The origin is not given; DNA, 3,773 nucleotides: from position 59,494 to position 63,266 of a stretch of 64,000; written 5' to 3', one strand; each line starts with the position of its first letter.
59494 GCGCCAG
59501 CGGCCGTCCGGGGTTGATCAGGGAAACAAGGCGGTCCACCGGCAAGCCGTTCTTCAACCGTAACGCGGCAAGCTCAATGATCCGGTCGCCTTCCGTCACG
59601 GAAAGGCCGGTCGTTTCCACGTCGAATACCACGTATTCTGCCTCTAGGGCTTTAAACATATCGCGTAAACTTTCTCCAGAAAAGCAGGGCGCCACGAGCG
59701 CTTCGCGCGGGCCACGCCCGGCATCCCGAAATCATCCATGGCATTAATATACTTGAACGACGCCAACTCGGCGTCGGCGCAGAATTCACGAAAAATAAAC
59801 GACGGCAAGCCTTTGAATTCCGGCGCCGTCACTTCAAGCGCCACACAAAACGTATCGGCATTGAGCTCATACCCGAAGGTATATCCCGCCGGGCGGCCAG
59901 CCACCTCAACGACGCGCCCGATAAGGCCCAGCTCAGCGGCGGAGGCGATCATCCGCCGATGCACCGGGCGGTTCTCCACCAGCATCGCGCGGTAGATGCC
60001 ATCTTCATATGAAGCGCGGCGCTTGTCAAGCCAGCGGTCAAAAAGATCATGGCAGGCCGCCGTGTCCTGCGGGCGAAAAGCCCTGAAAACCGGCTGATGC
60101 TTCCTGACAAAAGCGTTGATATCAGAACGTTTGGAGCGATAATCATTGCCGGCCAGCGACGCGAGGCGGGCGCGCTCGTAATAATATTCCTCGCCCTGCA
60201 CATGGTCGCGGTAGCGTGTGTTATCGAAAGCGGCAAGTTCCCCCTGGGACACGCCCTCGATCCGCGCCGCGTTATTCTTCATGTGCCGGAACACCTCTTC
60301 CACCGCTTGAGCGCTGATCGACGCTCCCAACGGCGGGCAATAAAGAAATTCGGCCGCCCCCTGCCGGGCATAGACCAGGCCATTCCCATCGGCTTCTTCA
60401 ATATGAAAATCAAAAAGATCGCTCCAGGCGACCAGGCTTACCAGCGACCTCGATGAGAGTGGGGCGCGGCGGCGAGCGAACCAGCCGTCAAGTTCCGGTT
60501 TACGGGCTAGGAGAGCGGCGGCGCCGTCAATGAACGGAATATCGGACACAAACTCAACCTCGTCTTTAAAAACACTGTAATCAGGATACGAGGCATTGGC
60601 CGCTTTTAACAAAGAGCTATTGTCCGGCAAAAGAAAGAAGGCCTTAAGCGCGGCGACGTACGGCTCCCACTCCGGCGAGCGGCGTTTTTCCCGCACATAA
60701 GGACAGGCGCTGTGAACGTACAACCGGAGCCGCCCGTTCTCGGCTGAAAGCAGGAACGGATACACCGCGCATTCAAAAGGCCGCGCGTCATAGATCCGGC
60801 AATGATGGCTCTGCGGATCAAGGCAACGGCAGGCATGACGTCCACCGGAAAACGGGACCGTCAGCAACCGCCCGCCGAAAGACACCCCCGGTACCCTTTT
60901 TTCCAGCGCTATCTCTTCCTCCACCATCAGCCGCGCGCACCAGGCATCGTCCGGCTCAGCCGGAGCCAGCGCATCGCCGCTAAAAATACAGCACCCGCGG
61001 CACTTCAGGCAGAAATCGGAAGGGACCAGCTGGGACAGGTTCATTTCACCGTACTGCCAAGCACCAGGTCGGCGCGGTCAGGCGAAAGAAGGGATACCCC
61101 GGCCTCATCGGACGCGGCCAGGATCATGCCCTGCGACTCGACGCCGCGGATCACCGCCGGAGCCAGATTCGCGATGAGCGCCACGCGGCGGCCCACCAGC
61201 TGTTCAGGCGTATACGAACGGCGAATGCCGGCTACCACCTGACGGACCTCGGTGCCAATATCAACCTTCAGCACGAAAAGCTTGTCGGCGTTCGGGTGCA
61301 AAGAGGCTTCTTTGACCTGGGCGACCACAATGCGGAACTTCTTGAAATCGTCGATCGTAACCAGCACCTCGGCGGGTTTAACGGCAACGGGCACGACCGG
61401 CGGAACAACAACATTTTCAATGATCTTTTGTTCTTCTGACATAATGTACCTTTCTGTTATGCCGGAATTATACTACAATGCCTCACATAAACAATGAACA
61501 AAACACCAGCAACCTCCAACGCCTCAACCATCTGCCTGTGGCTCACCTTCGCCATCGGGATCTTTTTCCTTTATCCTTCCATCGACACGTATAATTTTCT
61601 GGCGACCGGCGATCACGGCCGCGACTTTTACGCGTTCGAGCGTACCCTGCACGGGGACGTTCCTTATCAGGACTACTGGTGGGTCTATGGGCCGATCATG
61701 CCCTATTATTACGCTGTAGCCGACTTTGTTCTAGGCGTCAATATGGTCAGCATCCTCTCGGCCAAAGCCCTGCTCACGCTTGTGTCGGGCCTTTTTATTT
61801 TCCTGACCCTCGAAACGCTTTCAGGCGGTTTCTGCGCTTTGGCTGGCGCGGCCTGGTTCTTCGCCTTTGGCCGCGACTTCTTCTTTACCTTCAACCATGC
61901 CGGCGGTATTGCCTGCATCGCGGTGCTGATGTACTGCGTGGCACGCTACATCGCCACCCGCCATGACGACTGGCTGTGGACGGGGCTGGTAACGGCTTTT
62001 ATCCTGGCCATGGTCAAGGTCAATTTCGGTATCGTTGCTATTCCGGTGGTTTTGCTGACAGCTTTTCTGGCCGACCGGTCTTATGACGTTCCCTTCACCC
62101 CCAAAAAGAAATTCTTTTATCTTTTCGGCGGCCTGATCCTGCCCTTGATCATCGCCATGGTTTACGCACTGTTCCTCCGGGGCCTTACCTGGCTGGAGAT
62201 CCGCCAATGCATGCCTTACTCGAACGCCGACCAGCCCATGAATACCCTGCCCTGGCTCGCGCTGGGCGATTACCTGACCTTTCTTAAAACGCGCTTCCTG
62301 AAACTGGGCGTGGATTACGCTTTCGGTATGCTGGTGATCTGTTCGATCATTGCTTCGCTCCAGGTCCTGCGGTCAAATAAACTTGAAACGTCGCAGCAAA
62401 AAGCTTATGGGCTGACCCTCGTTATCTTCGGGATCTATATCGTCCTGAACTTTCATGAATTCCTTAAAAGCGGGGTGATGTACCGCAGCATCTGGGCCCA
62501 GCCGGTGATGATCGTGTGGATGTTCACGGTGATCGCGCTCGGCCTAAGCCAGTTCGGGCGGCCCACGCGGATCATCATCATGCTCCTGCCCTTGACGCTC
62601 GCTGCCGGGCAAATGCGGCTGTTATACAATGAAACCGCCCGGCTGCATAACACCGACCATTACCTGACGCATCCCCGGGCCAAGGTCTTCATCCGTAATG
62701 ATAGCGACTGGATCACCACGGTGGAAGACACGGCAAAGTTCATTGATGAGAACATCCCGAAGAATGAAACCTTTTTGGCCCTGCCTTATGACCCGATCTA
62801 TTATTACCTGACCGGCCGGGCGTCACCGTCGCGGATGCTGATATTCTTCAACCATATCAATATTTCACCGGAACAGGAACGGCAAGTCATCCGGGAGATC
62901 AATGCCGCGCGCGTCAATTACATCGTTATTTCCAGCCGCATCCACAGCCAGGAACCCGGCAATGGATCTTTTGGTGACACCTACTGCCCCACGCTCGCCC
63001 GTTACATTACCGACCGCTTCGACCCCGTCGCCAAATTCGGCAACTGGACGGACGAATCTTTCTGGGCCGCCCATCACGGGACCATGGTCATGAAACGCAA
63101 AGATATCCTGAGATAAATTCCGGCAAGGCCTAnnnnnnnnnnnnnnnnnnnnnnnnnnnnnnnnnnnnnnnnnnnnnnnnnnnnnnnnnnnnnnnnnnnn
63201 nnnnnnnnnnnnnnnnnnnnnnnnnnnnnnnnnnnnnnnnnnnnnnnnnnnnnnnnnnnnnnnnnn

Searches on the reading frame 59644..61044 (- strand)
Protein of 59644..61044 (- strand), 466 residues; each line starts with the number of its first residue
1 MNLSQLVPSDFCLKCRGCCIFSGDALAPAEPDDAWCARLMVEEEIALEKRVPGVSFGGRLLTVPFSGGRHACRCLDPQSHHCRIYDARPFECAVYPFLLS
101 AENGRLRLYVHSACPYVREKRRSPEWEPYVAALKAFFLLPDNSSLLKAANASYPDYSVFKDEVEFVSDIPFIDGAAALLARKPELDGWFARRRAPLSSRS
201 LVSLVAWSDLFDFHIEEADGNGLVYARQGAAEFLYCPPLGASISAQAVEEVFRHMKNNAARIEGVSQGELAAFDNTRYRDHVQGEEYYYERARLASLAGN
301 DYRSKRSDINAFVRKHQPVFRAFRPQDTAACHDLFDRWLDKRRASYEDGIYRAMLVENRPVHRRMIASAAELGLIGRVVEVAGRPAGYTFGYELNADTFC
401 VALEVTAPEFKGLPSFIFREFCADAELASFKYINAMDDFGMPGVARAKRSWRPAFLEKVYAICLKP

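Call 44: find_encoding_contigs(protein=window:59644-61044:-, flank=10000, max_places=3)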
Protein window:59644-61044:- (466 aa): 1 contig read that carries it; 1 place shown.
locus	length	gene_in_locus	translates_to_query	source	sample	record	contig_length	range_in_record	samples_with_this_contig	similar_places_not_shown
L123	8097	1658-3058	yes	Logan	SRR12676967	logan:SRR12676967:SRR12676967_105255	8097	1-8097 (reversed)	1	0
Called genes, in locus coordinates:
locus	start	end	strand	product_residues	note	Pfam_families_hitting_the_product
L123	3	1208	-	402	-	?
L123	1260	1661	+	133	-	PF01588:tRNA_bind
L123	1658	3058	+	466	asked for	PF03692:CxxCxxCC (weak), PF09924:LPG_synthase_C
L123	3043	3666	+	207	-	PF01612:DNA_pol_A_exo1 (faint), PF00929:RNase_T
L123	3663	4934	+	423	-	PF04715:, PF00425:Chorismate_bind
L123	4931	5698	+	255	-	PF01063:Aminotran_4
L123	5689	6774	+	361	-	-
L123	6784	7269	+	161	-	PF13412:HTH_24 (weak), PF01037:AsnC_trans_reg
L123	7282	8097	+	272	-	?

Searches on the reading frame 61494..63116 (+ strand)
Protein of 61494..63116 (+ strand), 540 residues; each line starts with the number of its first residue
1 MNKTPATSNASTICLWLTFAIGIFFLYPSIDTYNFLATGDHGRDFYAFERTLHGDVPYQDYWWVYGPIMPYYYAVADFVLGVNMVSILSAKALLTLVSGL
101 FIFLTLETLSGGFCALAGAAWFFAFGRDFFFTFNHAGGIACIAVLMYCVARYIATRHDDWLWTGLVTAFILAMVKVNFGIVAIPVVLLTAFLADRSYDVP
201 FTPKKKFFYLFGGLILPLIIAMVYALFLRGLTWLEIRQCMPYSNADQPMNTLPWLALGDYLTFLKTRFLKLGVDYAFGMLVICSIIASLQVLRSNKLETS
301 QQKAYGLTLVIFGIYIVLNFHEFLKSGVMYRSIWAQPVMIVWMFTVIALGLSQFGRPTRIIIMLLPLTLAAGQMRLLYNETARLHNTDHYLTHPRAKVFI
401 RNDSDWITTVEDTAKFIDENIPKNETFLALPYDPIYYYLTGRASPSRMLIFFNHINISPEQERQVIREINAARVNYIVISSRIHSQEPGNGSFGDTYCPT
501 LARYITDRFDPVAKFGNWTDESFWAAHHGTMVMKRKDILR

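Call 22: find_encoding_contigs(protein=window:61494-63116:+, flank=10000, max_places=4)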
Protein window:61494-63116:+ (540 aa): no gene with exactly this product is on record in the collection.
